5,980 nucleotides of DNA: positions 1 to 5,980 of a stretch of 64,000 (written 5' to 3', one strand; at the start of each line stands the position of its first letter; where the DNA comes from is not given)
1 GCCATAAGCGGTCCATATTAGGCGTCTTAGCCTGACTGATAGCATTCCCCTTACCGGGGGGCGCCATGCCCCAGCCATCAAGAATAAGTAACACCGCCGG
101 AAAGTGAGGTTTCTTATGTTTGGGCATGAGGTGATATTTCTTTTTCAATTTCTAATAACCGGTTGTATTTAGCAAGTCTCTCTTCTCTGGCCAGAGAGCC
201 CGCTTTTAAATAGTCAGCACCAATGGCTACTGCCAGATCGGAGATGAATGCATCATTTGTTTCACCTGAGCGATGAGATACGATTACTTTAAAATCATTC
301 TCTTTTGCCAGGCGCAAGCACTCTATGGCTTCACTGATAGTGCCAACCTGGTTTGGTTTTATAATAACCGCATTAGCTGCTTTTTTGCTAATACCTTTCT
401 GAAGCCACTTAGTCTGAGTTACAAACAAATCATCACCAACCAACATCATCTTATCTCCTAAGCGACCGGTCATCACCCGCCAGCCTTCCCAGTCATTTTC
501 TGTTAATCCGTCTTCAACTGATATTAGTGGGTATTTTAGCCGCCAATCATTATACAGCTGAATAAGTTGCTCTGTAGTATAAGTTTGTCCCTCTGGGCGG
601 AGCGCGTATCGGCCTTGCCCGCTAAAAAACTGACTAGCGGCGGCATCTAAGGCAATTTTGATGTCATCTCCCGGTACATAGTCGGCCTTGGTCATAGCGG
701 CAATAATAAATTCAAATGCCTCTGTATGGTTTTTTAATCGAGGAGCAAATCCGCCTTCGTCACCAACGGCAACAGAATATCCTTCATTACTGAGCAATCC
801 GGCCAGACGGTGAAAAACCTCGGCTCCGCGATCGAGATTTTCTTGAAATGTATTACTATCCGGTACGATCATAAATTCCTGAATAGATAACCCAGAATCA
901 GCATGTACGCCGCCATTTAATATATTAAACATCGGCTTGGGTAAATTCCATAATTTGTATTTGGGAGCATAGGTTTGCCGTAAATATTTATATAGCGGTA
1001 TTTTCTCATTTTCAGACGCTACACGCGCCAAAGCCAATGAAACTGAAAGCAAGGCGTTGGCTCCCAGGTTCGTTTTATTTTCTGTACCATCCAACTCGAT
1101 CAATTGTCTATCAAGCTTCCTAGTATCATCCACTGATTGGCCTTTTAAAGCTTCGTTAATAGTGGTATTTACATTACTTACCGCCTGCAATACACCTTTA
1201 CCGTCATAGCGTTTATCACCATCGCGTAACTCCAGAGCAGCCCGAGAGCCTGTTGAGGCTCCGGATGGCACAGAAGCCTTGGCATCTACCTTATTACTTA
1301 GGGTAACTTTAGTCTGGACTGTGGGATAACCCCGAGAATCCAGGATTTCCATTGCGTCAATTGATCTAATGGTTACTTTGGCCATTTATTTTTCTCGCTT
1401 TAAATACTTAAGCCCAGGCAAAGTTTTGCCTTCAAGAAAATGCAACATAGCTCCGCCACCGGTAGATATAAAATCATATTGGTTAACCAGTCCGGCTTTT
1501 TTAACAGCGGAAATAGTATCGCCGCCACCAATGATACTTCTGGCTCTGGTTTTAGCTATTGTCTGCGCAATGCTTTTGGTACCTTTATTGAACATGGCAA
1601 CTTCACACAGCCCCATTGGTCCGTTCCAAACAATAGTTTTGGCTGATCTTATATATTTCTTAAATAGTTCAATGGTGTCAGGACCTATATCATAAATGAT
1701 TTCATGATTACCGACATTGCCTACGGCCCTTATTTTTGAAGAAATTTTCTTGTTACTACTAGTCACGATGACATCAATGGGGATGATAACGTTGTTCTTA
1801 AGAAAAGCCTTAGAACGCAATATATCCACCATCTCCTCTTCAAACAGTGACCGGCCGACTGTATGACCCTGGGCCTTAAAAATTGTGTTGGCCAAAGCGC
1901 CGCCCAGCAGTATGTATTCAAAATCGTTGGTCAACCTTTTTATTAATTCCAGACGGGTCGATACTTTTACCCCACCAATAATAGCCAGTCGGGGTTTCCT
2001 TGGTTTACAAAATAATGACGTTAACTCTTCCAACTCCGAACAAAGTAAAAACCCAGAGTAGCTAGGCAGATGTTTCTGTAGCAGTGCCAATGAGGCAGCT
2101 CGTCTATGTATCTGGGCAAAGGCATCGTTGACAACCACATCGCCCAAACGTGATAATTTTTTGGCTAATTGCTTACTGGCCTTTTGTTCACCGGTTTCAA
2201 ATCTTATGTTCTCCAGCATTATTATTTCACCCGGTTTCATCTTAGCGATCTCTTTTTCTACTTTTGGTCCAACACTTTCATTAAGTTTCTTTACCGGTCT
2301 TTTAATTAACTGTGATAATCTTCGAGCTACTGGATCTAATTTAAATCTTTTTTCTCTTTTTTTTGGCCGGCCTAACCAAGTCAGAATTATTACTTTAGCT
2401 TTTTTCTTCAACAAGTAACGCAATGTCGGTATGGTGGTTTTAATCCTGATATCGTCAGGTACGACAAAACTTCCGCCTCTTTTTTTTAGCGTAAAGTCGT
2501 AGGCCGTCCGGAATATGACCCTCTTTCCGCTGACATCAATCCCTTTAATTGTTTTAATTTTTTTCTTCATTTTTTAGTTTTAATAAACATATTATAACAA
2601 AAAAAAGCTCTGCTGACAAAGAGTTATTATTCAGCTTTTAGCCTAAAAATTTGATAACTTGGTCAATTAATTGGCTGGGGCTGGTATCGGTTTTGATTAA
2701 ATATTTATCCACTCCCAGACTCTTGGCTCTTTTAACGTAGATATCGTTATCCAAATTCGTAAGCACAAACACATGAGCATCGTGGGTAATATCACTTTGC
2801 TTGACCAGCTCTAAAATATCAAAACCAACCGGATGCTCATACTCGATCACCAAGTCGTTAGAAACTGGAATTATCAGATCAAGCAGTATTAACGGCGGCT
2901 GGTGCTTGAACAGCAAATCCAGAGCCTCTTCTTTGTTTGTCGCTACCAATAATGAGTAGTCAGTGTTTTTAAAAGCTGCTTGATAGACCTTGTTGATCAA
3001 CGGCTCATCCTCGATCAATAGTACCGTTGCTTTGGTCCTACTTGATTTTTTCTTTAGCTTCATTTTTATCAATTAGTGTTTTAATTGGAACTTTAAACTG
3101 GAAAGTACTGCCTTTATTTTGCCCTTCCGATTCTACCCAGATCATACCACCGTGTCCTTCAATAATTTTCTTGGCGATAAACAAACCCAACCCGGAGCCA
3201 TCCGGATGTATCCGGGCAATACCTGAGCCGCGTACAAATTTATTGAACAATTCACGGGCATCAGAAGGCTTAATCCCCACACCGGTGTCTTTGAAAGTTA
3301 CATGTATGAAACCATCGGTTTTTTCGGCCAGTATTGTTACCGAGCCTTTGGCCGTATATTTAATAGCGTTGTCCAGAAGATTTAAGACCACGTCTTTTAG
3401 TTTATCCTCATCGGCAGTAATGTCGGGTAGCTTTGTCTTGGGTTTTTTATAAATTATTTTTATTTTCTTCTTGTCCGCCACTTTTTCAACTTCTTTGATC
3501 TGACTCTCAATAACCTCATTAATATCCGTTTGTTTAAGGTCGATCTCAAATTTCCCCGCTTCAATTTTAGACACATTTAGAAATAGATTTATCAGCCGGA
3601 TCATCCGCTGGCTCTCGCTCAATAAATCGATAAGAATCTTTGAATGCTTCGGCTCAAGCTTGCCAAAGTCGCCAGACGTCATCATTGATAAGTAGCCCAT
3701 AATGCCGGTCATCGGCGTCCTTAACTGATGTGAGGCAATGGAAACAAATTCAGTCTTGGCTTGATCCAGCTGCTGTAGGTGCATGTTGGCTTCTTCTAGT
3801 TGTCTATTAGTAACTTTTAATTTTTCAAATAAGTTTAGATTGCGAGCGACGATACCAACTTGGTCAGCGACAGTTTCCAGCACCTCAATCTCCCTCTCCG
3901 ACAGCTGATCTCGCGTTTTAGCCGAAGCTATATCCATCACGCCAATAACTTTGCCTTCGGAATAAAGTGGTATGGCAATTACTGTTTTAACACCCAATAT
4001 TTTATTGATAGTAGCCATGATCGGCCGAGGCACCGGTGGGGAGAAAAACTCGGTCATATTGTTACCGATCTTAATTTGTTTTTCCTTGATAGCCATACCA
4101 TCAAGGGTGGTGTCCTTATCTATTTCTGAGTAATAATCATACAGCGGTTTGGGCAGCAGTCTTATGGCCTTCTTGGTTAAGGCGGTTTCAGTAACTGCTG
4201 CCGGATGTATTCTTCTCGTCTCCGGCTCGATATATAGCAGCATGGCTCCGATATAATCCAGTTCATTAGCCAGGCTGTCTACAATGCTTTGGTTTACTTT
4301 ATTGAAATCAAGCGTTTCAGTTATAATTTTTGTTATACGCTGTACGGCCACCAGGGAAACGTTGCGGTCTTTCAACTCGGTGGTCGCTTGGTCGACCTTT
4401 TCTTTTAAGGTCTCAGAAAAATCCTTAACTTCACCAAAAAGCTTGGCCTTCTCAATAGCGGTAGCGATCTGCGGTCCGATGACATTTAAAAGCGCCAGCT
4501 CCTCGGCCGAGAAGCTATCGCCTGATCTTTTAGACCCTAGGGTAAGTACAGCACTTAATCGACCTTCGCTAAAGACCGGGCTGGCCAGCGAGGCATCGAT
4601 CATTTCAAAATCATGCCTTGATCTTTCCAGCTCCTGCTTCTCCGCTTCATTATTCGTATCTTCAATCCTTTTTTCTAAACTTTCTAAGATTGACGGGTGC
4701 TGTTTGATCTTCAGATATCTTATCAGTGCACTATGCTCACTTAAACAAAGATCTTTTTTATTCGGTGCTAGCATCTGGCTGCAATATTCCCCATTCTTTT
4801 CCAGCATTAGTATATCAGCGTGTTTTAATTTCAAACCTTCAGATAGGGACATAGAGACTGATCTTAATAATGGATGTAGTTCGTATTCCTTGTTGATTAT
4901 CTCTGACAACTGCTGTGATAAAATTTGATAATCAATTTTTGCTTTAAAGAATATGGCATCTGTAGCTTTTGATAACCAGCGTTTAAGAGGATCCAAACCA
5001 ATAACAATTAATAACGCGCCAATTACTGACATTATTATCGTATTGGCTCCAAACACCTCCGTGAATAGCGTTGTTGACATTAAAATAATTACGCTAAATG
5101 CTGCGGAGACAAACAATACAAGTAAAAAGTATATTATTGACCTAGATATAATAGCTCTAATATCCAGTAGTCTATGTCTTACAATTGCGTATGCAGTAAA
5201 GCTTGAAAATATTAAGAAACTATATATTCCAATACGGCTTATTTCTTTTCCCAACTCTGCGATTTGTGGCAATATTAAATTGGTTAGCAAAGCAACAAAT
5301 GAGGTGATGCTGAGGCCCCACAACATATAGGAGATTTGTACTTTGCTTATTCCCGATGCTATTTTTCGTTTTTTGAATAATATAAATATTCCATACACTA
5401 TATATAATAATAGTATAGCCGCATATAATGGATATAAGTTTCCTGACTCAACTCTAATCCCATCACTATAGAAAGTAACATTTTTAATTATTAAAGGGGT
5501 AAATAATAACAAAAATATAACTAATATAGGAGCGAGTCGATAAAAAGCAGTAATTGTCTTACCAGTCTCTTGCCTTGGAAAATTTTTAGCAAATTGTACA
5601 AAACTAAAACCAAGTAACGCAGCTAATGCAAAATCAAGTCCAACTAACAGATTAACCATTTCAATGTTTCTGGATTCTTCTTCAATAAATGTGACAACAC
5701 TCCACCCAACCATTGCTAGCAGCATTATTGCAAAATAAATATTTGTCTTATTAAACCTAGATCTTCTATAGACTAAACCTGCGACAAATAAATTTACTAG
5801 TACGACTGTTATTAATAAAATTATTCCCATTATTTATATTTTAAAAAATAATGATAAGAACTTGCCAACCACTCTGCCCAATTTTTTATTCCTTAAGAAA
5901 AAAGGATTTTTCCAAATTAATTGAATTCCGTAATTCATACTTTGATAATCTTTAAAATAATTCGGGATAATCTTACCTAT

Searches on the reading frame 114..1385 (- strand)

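Call 22: search_protein_families(library=pfam, proteins=[window:114-1385:-], max_evalue=0.001)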
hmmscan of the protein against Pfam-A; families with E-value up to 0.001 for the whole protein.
window:114-1385:- (423 aa): 2 families
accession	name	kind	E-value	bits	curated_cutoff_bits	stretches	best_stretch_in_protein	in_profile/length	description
PF00113.28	Enolase_C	-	2.2e-98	329.6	21.5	1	147-421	3-285/296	Enolase, C-terminal TIM barrel domain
PF03952.21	Enolase_N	-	1.1e-49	168.4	35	1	6-135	1-131/131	Enolase, N-terminal domain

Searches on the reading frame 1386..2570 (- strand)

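Call 22: search_protein_families(library=pfam, proteins=[window:1386-2570:-], max_evalue=0.001)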
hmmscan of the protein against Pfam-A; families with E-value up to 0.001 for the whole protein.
window:1386-2570:- (394 aa): 1 family
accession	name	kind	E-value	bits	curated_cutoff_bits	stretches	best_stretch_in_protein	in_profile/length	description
PF00162.24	PGK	-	1e-120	403.7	27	1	8-382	1-379/379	Phosphoglycerate kinase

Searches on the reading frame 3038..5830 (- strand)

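Call 22: search_protein_families(library=pfam, proteins=[window:3038-5830:-], max_evalue=0.001)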
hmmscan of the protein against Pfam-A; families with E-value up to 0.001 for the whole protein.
window:3038-5830:- (930 aa): 6 families
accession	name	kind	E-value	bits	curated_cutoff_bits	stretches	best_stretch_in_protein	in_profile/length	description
PF02518.31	HATPase_c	-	3.3e-25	89.1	26.4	1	807-917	2-110/111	Histidine kinase-, DNA gyrase B-, and HSP90-like ATPase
PF13185.12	GAF_2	-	1.5e-18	67.7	28.6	2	507-660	2-133/136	GAF domain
PF00512.31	HisKA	-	3e-18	66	26.9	1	691-759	1-66/66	His Kinase A (phospho-acceptor) domain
PF01590.32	GAF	-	2.5e-17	64.1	22.4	2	608-660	81-131/133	GAF domain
PF16927.11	HisKA_7TM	-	8.7e-14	52.3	28.6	1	5-224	1-222/224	N-terminal 7TM region of histidine kinase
PF13492.12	GAF_3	-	6.1e-12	46.5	27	2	514-662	7-127/129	GAF domain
